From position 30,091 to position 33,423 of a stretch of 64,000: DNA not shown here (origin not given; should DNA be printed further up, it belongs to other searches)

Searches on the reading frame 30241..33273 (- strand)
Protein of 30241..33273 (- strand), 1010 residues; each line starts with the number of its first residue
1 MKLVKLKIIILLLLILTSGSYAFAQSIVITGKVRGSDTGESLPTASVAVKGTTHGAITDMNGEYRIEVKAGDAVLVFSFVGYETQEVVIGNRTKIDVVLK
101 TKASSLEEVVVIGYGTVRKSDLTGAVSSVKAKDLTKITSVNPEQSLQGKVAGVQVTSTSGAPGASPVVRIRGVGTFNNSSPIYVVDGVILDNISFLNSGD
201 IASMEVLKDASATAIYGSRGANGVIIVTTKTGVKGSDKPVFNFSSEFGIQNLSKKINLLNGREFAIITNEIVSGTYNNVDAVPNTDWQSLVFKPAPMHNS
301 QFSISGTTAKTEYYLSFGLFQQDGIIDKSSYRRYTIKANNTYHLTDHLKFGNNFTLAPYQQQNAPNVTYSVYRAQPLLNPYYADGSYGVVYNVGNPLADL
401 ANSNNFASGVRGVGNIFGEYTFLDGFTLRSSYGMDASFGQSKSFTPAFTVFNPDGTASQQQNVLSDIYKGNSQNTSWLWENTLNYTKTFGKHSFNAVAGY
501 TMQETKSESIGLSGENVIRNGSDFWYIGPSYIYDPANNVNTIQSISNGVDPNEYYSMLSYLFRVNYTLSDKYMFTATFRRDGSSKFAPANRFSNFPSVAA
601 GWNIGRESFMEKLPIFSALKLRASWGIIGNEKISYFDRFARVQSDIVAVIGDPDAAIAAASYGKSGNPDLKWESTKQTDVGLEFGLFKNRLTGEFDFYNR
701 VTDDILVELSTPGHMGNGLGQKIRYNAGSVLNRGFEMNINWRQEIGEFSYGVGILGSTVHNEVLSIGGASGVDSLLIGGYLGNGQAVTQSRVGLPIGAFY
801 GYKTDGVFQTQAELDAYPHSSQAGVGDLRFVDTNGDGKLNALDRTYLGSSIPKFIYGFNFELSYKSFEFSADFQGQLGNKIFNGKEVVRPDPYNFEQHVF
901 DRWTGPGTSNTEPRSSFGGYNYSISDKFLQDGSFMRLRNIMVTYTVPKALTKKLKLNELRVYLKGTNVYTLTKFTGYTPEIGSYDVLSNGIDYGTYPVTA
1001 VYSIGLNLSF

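Call 51: search_protein_families(library=pfam, proteins=[window:30241-33273:-], max_evalue=0.00001)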
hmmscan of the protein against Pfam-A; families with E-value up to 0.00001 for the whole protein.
window:30241-33273:- (1010 aa): 3 families
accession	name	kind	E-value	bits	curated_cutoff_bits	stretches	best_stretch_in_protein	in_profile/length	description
PF13715.12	CarbopepD_reg_2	-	1.4e-20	73.6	32.2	1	29-111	1-88/88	CarboxypepD_reg-like domain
PF07715.20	Plug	-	1.7e-16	61.1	23.9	1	119-224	2-107/107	TonB-dependent Receptor Plug Domain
PF13620.12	CarboxypepD_reg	-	8.1e-12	45.8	32.3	1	29-99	2-81/82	Carboxypeptidase regulatory-like domain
